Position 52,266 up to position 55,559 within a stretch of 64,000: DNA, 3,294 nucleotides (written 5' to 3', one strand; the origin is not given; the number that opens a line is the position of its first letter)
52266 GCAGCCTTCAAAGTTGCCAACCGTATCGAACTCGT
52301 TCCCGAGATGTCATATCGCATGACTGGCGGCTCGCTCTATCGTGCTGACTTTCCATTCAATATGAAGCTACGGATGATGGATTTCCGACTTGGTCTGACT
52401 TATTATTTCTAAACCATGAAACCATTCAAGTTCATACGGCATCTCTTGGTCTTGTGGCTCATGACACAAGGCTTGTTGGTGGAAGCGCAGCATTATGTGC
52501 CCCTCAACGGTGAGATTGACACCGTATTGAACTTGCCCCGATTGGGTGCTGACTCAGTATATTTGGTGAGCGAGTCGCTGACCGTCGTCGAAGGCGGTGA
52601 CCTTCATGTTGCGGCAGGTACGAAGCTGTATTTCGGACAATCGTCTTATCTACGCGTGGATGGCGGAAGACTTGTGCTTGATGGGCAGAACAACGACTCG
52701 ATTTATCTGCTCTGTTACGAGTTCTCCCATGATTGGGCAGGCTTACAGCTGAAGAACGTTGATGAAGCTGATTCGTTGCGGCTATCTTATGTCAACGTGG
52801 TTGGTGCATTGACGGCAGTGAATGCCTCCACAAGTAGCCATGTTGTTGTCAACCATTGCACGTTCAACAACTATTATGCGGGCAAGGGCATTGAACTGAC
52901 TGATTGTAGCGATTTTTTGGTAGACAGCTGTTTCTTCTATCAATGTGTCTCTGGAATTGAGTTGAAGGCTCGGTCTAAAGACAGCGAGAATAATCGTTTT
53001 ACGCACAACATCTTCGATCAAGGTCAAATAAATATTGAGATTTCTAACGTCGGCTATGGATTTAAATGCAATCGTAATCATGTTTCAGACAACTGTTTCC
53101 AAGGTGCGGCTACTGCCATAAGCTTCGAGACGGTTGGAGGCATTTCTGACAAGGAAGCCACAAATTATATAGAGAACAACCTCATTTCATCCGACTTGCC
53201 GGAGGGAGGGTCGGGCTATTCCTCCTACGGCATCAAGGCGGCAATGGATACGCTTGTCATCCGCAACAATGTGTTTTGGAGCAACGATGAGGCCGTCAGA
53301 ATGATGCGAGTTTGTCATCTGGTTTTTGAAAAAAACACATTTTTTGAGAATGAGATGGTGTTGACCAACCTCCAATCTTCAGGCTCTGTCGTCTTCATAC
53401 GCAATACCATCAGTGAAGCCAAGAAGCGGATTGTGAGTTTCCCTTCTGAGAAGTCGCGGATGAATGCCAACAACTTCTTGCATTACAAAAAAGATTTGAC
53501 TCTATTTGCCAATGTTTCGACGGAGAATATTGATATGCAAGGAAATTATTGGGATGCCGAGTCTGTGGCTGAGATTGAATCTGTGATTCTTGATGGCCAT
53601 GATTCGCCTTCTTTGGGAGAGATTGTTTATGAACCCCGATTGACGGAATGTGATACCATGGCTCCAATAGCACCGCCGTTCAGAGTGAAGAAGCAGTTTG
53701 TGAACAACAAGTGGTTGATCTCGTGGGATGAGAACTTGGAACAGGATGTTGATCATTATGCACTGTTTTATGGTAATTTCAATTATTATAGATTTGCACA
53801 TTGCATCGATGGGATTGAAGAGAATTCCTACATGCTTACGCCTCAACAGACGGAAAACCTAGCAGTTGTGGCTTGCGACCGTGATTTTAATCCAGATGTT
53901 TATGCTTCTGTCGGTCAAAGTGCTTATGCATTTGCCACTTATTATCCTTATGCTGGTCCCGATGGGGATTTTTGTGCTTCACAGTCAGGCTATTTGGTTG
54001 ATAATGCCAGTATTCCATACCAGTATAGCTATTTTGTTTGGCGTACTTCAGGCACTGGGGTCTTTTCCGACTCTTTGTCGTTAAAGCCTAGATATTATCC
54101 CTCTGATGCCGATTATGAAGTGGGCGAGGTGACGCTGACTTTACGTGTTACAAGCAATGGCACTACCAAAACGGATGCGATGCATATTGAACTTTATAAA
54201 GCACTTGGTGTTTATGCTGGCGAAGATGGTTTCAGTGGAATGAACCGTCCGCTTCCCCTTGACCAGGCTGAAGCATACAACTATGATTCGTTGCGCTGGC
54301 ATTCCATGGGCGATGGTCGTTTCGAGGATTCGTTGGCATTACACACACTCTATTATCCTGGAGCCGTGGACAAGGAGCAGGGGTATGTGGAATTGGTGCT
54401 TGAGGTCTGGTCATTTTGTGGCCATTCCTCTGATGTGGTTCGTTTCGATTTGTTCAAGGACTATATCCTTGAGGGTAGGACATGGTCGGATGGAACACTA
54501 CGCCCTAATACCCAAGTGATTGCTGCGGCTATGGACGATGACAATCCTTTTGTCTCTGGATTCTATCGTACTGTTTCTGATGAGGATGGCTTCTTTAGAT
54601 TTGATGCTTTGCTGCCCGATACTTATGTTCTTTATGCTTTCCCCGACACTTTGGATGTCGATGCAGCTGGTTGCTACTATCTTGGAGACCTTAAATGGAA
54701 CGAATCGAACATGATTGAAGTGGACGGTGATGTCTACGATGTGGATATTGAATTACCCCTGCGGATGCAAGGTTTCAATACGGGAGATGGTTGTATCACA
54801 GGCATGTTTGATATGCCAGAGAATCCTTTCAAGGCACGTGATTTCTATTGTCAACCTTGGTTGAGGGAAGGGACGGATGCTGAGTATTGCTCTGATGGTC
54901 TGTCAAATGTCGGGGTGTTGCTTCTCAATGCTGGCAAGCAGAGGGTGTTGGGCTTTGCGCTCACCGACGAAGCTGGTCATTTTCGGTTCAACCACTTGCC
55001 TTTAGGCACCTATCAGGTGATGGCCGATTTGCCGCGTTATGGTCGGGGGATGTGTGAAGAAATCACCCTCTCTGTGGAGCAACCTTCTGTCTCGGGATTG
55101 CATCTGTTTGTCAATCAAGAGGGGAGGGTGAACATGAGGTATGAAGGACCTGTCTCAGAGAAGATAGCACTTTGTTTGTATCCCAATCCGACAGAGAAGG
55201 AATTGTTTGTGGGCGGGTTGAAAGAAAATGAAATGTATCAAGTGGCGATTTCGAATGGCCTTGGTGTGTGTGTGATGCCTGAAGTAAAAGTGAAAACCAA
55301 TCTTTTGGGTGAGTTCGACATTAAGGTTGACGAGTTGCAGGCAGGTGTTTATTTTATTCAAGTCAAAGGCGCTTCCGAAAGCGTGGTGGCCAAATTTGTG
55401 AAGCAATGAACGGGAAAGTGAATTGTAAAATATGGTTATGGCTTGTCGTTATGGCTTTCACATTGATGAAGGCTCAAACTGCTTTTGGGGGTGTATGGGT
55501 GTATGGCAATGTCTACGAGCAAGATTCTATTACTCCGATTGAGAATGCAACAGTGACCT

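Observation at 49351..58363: ECF sigma / FecR anti-sigma / STN-barrel module in one operon with two ~1000-aa T9SS cargo proteins instead of SusC/SusD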

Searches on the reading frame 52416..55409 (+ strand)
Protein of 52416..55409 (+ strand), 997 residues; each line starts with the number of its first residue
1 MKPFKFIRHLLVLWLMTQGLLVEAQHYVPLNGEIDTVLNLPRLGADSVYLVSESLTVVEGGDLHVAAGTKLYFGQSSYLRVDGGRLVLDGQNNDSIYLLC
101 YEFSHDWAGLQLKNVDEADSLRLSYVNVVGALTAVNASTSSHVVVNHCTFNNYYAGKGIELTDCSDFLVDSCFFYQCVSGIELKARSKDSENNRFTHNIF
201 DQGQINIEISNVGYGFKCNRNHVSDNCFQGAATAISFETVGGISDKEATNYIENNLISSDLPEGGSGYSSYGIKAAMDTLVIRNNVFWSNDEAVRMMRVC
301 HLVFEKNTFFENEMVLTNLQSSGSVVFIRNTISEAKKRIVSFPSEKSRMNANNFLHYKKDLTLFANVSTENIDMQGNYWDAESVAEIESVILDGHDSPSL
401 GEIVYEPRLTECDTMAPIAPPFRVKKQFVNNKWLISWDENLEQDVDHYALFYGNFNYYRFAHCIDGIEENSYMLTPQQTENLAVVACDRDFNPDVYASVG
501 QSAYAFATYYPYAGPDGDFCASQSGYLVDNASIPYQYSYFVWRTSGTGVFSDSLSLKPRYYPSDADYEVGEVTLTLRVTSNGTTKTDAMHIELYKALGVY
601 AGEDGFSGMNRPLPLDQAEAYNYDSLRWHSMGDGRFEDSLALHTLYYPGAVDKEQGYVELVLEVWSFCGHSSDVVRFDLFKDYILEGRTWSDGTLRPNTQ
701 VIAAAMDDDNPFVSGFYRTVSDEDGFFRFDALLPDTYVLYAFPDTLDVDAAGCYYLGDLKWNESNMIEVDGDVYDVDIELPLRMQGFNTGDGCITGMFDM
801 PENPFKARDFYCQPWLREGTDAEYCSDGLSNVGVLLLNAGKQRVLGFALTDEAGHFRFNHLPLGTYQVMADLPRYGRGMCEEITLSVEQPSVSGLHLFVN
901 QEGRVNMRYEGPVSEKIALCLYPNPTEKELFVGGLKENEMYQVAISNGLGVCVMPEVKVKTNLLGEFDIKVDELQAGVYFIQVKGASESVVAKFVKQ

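Call 3: search_protein_families(library=pfam, proteins=[window:52416-55409:+], max_evalue=0.01)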
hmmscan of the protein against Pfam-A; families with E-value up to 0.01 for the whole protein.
window:52416-55409:+ (997 aa): 7 families
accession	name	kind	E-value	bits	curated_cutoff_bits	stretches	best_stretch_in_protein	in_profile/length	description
PF13229.12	Beta_helix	-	5.2e-12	46.1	25.9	2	243-355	26-135/158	Right handed beta helix region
PF13620.12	CarboxypepD_reg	-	1.4e-11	45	32.3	1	828-891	13-75/82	Carboxypeptidase regulatory-like domain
PF18962.6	Por_Secre_tail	-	2.7e-09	37.6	27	1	921-995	1-74/75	Secretion system C-terminal sorting domain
PF05048.19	NosD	-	1.6e-08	34.7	23.6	2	237-377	36-167/212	Periplasmic copper-binding protein (NosD)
PF17210.9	SdrD_B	-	1.1e-05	26.1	29.7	1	826-873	21-67/112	SdrD B-like domain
PF23193.1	NOMO_3rd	-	0.00033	21.1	27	0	842-871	56-85/120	NOMO third transthyretin-like domain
PF17802.7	SpaA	-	0.0022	18.6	23.1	0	831-868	18-56/91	Prealbumin-like fold domain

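Call 6: search_protein_families(library=ncbifam, proteins=[window:52416-55409:+], max_evalue=0.01)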
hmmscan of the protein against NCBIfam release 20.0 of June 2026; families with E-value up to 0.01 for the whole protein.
window:52416-55409:+ (997 aa): 2 families
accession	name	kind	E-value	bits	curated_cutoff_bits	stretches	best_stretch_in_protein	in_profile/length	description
TIGR04183.1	Por_Secre_tail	domain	1.8e-09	37.4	23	1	921-997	1-72/72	T9SS type A sorting domain-containing protein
TIGR04247.1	NosD_copper_fam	subfamily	1.9e-07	30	300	1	134-283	197-338/377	nitrous oxide reductase family maturation protein NosD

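Call 39: search_solved_structures(query=window:52416-55409:+, max_evalue=1)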
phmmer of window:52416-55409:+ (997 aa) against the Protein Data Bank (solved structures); distinct sequences matched with E-value up to 1: 3.
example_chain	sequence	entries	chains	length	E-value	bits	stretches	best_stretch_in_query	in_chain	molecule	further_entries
7pzj_A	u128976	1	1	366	0.01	17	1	911-993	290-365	Lipase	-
3qec_A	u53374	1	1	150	0.6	11.1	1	845-874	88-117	Putative carbohydrate binding protein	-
1xpn_A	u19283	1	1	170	0.75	10.8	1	845-874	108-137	hypothetical protein PA1324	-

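Call 54: search_solved_structures(query=A4, max_evalue=1, show_alignments=2)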
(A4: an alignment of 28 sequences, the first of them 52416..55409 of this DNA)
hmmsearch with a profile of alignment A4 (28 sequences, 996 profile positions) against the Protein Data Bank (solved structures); distinct sequences matched with E-value up to 1: 29.
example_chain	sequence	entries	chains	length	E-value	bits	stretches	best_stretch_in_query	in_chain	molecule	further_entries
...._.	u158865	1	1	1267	8e-11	43.4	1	656-753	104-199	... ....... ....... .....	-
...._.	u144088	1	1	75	7.2e-09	36.9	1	916-995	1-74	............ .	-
3zpp_A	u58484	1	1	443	6.6e-08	33.7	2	136-307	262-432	CELL WALL SURFACE ANCHOR FAMILY PROTEIN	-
10ps_A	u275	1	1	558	8e-08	33.4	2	817-877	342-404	Serine-aspartate repeat-containing protein D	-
8glj_D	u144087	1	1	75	4.6e-07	30.9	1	917-995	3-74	Por secretion system C-terminal sorting domain-containing protein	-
5jvk_A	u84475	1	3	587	3.2e-06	28.1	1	914-996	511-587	Uncharacterized protein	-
8wm1_A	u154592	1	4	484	1.2e-05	26.2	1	120-316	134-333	3-dehydroshikimate dehydratase (DHS dehydratase)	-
7pzj_A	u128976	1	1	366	1.9e-05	25.6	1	911-989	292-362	Lipase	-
8qb1_A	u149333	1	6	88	0.0018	19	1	917-996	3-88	Mirolase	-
7o0y_A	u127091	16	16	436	0.0022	18.8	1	156-316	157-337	Probable ABC transporter binding protein NosD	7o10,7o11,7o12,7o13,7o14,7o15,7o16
5z9t_A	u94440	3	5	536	0.0048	17.6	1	217-329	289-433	alginate lyase AlyF-OU02 | Alginate lyase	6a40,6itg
3vst_A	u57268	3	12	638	0.0049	17.6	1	219-366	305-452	Xylosidase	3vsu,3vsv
7bz0_A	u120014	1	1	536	0.0059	17.3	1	219-329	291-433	Alginate lyase AlyF-OU02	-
7b8b_A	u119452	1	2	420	0.0074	17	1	121-273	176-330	Polygalacturonase ADPG2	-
2dlh_A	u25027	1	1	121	0.023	15.4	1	404-462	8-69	Receptor-type tyrosine-protein phosphatase delta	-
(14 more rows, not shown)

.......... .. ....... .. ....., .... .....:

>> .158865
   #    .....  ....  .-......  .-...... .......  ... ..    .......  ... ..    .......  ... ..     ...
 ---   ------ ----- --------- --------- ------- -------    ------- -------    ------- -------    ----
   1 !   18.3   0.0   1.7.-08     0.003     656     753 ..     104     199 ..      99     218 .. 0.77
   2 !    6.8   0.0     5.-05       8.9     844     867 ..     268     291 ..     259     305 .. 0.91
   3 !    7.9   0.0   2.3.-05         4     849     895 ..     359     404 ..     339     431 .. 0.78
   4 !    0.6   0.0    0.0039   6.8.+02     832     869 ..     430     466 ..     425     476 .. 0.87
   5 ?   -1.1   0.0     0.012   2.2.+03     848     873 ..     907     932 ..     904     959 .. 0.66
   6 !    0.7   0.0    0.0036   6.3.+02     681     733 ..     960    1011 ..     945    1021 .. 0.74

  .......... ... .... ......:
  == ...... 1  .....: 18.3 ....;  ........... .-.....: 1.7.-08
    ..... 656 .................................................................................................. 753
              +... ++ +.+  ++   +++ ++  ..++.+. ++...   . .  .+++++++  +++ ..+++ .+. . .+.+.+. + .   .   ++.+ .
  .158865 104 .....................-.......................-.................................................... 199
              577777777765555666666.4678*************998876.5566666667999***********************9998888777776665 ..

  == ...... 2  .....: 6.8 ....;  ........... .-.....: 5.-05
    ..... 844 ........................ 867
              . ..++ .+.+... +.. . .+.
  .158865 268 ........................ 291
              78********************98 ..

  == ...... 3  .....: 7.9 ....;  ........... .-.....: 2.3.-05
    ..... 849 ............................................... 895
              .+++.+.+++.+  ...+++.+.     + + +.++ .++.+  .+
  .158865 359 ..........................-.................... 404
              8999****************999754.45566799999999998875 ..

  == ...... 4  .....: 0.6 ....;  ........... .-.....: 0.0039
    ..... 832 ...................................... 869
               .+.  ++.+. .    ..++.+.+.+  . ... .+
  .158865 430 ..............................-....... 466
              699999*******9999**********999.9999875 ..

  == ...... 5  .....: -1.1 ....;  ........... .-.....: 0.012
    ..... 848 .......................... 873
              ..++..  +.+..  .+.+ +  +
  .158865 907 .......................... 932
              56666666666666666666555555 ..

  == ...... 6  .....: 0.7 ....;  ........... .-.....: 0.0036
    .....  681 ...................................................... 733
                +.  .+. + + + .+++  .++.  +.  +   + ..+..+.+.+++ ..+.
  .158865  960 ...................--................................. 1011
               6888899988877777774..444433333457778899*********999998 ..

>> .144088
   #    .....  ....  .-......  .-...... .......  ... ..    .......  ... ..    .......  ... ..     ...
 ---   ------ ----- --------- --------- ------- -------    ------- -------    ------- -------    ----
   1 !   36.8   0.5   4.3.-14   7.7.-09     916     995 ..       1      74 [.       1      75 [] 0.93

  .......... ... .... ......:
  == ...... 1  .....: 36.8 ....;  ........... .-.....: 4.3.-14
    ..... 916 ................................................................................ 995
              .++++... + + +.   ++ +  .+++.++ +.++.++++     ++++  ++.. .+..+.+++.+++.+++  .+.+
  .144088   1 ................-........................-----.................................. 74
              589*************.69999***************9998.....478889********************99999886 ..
